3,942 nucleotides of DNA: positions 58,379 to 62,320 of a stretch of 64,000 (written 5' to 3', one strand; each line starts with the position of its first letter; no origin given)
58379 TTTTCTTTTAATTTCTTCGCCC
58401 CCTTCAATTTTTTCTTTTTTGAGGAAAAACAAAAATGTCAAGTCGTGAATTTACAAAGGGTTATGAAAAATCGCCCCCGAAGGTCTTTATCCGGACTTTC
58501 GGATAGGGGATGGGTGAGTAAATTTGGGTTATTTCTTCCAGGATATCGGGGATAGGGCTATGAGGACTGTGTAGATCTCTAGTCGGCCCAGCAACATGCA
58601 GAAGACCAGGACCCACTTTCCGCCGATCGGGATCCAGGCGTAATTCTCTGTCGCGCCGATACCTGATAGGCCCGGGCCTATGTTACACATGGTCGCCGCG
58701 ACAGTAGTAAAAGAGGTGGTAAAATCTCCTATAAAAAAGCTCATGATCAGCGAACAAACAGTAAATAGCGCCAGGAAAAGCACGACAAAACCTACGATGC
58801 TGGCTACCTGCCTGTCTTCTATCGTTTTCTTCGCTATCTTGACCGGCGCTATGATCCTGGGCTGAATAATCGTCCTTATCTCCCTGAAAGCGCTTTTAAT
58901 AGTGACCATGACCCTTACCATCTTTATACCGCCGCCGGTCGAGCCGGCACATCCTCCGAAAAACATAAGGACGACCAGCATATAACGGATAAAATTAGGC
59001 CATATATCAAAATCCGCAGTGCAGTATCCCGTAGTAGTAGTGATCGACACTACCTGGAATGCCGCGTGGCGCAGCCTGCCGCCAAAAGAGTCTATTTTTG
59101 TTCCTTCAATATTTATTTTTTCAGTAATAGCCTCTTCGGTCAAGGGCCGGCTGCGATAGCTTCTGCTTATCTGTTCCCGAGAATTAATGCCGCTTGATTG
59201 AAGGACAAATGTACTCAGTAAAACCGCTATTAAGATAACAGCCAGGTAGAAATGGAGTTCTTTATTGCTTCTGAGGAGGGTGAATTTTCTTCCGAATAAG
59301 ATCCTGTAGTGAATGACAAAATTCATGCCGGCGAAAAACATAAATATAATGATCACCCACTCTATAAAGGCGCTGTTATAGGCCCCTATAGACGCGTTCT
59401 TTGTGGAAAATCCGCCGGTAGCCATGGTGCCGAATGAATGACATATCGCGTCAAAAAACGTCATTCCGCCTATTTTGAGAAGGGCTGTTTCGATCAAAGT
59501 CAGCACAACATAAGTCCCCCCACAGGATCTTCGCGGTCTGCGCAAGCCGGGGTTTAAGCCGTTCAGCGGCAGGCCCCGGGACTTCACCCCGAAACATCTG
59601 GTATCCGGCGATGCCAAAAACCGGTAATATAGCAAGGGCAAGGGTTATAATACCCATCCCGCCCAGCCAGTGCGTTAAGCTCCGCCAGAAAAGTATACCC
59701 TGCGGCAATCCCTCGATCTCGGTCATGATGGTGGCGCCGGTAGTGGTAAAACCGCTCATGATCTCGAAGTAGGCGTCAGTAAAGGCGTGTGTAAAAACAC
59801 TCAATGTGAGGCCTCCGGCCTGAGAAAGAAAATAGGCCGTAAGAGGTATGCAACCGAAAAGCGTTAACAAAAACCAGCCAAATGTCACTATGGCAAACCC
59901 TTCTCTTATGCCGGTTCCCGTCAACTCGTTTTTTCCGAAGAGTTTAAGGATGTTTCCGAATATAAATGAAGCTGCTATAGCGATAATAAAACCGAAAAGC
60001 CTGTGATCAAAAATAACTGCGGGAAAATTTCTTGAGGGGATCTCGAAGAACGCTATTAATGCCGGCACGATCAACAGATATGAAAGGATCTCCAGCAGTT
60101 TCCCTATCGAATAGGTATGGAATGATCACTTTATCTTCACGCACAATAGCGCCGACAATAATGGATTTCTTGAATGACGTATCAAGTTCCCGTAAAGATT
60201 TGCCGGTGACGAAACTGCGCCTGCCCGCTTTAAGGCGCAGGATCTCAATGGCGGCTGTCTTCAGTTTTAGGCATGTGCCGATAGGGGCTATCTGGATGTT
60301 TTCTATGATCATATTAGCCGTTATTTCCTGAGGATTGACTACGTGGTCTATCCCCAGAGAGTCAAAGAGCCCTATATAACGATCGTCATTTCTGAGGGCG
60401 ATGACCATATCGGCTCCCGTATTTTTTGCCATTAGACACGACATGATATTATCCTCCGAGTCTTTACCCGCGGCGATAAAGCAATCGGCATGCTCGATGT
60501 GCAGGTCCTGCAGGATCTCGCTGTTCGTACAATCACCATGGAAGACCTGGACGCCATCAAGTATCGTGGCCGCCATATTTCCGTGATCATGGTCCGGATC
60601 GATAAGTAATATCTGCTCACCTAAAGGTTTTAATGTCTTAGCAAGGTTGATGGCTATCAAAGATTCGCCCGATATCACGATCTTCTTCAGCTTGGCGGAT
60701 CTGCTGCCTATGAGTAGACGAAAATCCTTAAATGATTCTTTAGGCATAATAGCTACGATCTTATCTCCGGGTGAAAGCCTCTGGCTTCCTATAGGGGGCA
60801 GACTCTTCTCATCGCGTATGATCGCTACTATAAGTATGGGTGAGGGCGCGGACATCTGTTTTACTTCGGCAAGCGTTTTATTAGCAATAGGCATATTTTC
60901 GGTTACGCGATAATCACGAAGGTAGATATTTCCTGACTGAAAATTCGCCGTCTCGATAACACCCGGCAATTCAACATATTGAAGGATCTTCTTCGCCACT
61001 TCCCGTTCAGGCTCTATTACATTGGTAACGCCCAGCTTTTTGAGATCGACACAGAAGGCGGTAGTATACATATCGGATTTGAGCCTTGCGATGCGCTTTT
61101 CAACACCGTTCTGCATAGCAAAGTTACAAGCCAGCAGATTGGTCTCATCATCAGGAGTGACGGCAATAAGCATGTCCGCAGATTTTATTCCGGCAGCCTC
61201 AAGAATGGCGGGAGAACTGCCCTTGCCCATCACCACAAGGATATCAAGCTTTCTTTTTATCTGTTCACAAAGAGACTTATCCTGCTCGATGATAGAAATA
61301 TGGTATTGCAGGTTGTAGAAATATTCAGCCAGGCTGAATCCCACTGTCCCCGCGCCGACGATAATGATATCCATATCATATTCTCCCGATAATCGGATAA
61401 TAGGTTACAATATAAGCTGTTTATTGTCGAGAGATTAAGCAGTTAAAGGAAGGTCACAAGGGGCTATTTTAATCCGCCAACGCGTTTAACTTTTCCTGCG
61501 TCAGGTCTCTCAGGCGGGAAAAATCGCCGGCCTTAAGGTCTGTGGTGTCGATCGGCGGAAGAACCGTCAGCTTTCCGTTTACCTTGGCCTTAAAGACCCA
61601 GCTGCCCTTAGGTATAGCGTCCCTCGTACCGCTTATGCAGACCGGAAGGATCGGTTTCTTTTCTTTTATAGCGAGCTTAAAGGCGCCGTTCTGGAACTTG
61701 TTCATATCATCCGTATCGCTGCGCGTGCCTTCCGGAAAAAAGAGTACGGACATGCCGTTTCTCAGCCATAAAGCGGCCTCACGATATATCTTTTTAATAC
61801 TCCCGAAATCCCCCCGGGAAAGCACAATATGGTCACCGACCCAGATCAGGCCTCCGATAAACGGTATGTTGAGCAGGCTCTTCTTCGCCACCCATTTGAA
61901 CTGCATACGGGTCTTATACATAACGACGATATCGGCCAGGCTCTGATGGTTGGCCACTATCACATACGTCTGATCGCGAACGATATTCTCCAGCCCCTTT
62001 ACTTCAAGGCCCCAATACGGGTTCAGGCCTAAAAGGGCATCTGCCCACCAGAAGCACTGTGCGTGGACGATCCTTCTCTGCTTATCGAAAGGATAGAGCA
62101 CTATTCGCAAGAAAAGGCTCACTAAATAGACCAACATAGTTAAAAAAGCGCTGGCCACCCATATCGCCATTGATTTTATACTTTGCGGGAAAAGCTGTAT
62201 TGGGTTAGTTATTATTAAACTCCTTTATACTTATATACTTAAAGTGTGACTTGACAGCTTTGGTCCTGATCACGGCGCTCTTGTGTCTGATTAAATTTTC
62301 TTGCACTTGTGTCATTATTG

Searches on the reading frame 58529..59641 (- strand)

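Call 26: search_protein_families(library=pfam, max_evalue=0.001, proteins=[window:58529-59641:-])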
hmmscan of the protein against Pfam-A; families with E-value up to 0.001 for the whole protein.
window:58529-59641:- (370 aa): 1 family
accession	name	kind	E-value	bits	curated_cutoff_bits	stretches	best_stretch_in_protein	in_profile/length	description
PF02386.22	TrkH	-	1.5e-45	156.1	27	1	58-364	183-491/502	Cation transport protein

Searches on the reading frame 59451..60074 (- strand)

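Call 26: search_protein_families(library=pfam, max_evalue=0.001, proteins=[window:59451-60074:-])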
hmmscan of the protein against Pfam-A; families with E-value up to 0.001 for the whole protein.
window:59451-60074:- (207 aa): 1 family
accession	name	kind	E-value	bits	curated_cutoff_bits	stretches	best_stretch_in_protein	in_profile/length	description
PF02386.22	TrkH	-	2.2e-18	66.5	27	1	29-185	5-151/502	Cation transport protein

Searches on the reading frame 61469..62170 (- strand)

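Call 26: search_protein_families(library=pfam, max_evalue=0.001, proteins=[window:61469-62170:-])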
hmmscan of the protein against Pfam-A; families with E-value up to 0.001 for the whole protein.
window:61469-62170:- (233 aa): 1 family
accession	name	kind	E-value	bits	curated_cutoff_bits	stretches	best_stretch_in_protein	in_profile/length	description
PF01553.26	Acyltransferase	-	4.2e-28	98.2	23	1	55-180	2-132/132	Acyltransferase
